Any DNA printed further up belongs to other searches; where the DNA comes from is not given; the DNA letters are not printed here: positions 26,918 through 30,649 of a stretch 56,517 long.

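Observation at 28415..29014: Complete histidine-phosphatase (PGAM-like) domain inserted in frame inside the catalytic core of isoleucyl-tRNA synthetase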

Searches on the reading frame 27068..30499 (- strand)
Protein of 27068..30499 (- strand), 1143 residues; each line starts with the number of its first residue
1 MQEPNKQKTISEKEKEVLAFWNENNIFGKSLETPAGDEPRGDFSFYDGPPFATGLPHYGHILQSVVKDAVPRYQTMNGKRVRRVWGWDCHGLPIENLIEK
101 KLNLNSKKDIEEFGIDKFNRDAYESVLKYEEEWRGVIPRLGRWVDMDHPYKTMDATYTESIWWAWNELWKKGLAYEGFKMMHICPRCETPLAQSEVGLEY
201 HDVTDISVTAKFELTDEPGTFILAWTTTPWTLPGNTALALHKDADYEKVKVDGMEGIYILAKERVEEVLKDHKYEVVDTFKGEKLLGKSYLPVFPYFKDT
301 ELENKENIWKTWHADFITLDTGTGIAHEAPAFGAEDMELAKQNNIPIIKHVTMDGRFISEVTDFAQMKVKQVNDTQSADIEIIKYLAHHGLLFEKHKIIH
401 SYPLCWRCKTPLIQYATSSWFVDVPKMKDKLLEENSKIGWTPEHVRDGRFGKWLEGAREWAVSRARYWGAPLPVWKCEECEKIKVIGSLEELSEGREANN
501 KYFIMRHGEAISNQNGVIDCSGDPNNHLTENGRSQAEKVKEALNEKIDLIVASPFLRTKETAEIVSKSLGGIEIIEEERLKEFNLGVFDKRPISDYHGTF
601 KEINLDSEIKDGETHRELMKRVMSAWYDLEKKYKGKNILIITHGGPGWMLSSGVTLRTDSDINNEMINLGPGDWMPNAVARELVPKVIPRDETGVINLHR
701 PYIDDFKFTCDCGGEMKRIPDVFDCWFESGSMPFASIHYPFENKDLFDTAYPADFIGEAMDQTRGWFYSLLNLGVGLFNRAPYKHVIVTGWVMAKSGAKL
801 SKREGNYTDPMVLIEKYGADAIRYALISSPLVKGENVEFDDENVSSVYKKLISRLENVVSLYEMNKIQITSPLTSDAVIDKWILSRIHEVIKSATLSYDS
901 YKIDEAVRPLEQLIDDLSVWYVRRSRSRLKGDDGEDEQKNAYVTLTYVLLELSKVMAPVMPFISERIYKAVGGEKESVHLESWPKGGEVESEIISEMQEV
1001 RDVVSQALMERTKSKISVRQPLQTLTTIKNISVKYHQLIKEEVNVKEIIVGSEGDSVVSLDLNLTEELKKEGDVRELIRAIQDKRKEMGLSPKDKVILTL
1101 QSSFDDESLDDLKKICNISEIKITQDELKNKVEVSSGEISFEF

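Call 3: search_protein_families(library=pfam, proteins=[window:27068-30499:-], max_evalue=0.01)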
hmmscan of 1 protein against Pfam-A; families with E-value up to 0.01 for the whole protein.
window:27068-30499:- (1143 aa): 5 families
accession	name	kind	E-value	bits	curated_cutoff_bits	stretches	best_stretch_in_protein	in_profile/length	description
PF00133.28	tRNA-synt_1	-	2.5e-127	425.5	22.7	2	17-505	2-276/414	tRNA synthetases class I (I, L, M and V)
PF08264.19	Anticodon_1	-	3.7e-33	114.9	25.1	1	880-1024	1-146/148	Anticodon-binding domain of tRNA ligase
PF00300.27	His_Phos_1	-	4.8e-31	108.4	21.7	1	503-652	2-156/194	Histidine phosphatase superfamily (branch 1)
PF09334.17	tRNA-synt_1g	-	3.1e-17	62.8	20.1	2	50-100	8-58/391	tRNA synthetases class I (M)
PF19302.4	DUF5915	-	4.2e-13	49.7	27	1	996-1134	41-172/195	Domain of unknown function (DUF5915)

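Call 4: search_protein_families(library=ncbifam, proteins=[window:27068-30499:-], max_evalue=0.01)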
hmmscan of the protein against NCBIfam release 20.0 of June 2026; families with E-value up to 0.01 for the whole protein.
window:27068-30499:- (1143 aa): 27 families (the best 25 are shown)
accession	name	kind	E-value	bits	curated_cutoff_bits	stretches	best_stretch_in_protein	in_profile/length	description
TIGR00392.1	ileS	equivalog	1.2e-255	850.8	621.4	2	6-499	4-503/861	isoleucine--tRNA ligase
NF000258.1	MupB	exception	1.7e-219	731.3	1900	3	13-490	8-471/1033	mupirocin-resistant isoleucine--tRNA ligase MupB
NF000257.1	MupA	exception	1.5e-210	701.6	1900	3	12-493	7-470/1024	mupirocin-resistant isoleucine--tRNA ligase MupA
TIGR00422.1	valS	equivalog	2.9e-122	409.4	612.1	3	716-1049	444-779/863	valine--tRNA ligase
NF009687.0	PRK13208.1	equivalog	7.8e-118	394.7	738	3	712-1048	447-786/801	valine--tRNA ligase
NF004349.1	PRK05729.1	equivalog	2.4e-106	356.9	704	3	715-1040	433-759/860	valine--tRNA ligase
NF040702.1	ileS_w_GNAT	exception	1.8e-90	304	1999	3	10-261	19-279/1100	isoleucine--tRNA ligase, N-acetyltransferase domain-containing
NF011492.0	PRK14900.1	equivalog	1.3e-71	241.8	1783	3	712-1057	445-798/1044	valine--tRNA ligase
NF000540.1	alt_ValS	exception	4.1e-67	226.8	900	3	719-1030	495-799/827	valine--tRNA ligase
NF008957.0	PRK12300.1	subfamily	2.5e-50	171.4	677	2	777-1061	604-868/946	leucine--tRNA ligase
TIGR00395.1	leuS_arch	equivalog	2.9e-49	167.9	648.5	2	775-1088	596-886/938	leucine--tRNA ligase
TIGR00396.1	leuS_bact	equivalog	3.3e-35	121.4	548.4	3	14-196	7-167/843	leucine--tRNA ligase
TIGR00398.1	metG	equivalog_domain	8e-31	107.3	336.35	2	783-980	312-510/530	methionine--tRNA ligase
NF008900.0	PRK12267.1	equivalog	5.4e-23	81.3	598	2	726-1053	228-563/648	methionine--tRNA ligase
TIGR03162.1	ribazole_cobC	equivalog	4.5e-21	75.1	162.9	1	504-646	3-147/176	alpha-ribazole phosphatase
TIGR00249.1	sixA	equivalog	2e-10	40.7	74.5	1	502-574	3-74/154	phosphohistidine phosphatase SixA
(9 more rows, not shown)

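Call 13: search_solved_structures(query=window:27068-30499:-, max_evalue=1e-20, show_alignments=1)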
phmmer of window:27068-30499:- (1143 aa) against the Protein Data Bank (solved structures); distinct sequences matched with E-value up to 1e-20: 22.
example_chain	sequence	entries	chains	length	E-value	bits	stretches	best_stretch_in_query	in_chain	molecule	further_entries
8c8u_A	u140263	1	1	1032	2.9e-219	734.1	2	1-493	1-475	Isoleucine--tRNA ligase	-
8c8v_A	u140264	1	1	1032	3.1e-219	734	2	1-493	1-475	Isoleucine--tRNA ligase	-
8c9d_A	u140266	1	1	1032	9.1e-218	729.1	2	1-493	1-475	Isoleucine--tRNA ligase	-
8c8w_A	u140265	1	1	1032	1.5e-216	725.1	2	1-493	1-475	Isoleucine--tRNA ligase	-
8wnd_A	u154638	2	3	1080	1.4e-203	682.2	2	1-494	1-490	isoleucine--tRNA ligase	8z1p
9w01_B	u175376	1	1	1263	1.2e-201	675.7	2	12-494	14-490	Isoleucine--tRNA ligase, cytoplasmic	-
9wqs_A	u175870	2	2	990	1.9e-200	671.8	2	1-494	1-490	Isoleucine--tRNA ligase, cytoplasmic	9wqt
7d5c_A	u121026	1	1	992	1.9e-200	671.8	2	1-494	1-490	Isoleucine--tRNA ligase, cytoplasmic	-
6ldk_A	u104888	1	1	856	4.6e-196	657.3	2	11-494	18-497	Isoleucine--tRNA ligase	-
1ile_A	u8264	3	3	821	3.3e-195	654.4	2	12-493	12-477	ISOLEUCYL-TRNA SYNTHETASE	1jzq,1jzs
1ffy_A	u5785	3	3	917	2.7e-88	300.3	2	11-484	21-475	ISOLEUCYL-TRNA SYNTHETASE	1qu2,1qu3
8c9e_A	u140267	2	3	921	3.9e-87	296.5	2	11-510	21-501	Isoleucine--tRNA ligase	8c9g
8c9f_A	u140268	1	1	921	1.2e-84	288.2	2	11-512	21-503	Isoleucine--tRNA ligase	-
8wnf_A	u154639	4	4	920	9.9e-70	238.9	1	10-475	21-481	Isoleucine--tRNA ligase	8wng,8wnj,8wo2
8wni_A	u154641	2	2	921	1e-69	238.9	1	10-475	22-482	Isoleucine--tRNA ligase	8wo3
1wk8_A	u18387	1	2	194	3.1e-25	91.5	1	200-403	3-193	Isoleucyl-tRNA synthetase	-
1wny_A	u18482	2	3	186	1.1e-22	83.1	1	221-401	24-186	isoleucyl-trna synthetase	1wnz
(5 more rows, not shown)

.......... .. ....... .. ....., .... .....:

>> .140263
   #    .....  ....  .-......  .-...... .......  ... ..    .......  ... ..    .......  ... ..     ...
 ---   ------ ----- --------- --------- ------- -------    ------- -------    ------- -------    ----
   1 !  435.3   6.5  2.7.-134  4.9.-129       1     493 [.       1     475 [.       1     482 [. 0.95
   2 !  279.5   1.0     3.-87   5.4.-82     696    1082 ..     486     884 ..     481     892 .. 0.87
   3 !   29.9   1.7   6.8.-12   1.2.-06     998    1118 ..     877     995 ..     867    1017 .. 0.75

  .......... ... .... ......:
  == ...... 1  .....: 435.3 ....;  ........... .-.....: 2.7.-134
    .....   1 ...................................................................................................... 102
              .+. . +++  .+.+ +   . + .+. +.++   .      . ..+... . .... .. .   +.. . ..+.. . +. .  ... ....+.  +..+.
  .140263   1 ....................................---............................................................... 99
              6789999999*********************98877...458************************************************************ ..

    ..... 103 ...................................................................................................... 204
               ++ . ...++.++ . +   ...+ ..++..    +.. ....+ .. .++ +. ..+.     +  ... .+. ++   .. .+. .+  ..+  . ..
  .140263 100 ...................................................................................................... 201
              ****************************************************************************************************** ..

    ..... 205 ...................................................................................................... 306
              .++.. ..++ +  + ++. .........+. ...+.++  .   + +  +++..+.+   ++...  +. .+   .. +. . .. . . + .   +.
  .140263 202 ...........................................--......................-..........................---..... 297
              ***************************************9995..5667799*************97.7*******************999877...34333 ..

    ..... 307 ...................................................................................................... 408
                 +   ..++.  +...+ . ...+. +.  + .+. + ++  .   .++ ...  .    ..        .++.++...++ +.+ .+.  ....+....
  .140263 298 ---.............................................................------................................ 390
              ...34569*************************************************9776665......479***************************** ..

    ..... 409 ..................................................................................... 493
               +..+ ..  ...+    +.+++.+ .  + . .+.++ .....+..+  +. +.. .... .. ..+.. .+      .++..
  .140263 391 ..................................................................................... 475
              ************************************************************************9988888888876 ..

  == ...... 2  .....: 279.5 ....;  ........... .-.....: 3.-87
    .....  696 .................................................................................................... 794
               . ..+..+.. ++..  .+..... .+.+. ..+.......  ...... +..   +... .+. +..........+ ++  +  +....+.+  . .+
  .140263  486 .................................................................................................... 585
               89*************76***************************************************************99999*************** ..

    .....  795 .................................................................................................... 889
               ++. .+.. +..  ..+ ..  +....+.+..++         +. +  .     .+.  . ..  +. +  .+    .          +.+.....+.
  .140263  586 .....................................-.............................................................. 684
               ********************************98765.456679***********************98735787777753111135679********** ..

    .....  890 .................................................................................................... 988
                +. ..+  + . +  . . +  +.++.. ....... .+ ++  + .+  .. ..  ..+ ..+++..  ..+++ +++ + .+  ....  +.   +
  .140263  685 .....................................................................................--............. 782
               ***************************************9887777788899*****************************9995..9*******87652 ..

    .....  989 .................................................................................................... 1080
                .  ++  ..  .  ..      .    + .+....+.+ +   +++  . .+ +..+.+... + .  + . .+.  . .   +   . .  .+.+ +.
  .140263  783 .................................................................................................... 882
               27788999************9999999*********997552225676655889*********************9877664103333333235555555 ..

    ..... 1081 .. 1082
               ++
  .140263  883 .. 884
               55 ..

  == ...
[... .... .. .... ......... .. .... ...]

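Call 93: predict_structure(alignment_id=A4)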
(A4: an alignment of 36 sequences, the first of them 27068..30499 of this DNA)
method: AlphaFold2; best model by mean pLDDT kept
length: 1143 residues; sequences in the alignment: 36
mean_pLDDT: 89.4   pTM: 0.82
mean pLDDT of the five models: 89.4, 89.1, 88.1, 87.7, 87.3
residues with pLDDT >= 90: 691; 70-90: 410; 50-70: 36; < 50: 6
segments of 3 or more residues with pLDDT < 50: 1-6
pLDDT, mean of each block of 10 residues (from residue 1): 53 95 93 74 82 84 93 93 72 79 88 93 88 91 80 86 97 94 87 77 90 96 95 96 96 92 93 94 96 92 92 92 93 93 94 93 93 88 96 91 86 92 96 96 93 92 90 95 94 87 95 91 93 91 85 97 93 95 93 84 80 91 92 94 93 83 78 78 89 83 91 93 89 89 86 89 89 96 94 84 81 95 94 89 93 93 82 83 95 95 94 94 89 87 94 97 96 93 90 92 91 89 89 89 90 70 88 89 84 82 82 86 89 85 90
secondary structure, 60 per line:
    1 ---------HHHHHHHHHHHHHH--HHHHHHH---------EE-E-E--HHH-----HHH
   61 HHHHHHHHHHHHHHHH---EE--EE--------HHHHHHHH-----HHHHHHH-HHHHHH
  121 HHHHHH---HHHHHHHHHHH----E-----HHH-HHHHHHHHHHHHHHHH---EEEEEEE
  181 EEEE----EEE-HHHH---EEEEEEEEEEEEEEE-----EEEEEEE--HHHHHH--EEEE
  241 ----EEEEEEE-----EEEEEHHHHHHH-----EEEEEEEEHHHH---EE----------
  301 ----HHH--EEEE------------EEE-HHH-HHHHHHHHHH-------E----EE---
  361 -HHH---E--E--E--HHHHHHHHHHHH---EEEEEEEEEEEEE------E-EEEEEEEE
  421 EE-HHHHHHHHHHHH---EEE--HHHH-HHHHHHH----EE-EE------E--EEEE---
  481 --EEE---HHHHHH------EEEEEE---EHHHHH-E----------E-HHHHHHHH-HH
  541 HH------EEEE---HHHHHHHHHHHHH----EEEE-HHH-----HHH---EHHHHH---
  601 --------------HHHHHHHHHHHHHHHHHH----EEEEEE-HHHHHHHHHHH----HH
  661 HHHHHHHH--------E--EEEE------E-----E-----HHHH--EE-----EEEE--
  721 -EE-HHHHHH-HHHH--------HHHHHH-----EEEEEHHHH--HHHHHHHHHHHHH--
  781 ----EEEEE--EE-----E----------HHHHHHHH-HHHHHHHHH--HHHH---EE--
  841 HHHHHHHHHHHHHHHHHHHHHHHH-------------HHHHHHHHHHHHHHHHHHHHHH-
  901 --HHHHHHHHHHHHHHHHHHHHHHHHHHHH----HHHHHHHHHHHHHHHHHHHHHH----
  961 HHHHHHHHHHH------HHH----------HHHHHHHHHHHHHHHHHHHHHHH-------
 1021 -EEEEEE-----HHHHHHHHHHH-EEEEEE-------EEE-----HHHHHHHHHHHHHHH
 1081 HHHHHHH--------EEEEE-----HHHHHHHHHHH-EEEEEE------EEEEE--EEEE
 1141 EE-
elements in order (helices of 4 or more, strands of 3 or more residues): H10-23 H26-32 H58-76 H94-101 H107-113 H115-126 H130-140 H155-170 E174-184 E189-191 H193-196 E200-214 E220-226 H229-234 E237-240 E245-251 E257-261 H262-268 E274-281 H282-285 E310-313 E326-328 H334-343 H377-388 E392-404 E413-422 H424-435 E439-441 H444-447 H449-455 E474-477 E483-485 H489-494 E501-506 H511-515 H530-537 H539-542 E549-552 H556-568 E573-576 H593-597 H615-632 E637-642 H644-654 H659-668 E680-683 H702-705 E715-718 H725-730 H732-735 H744-749 E755-759 H760-763 H766-778 E785-789 H810-817 H819-827 H830-833 H841-864 H878-899 H903-930 H935-956 H961-971 H991-1013 E1022-1027 H1033-1043 E1045-1050 E1058-1060 H1066-1087 E1096-1100 H1106-1116 E1118-1123 E1130-1134 E1137-1142
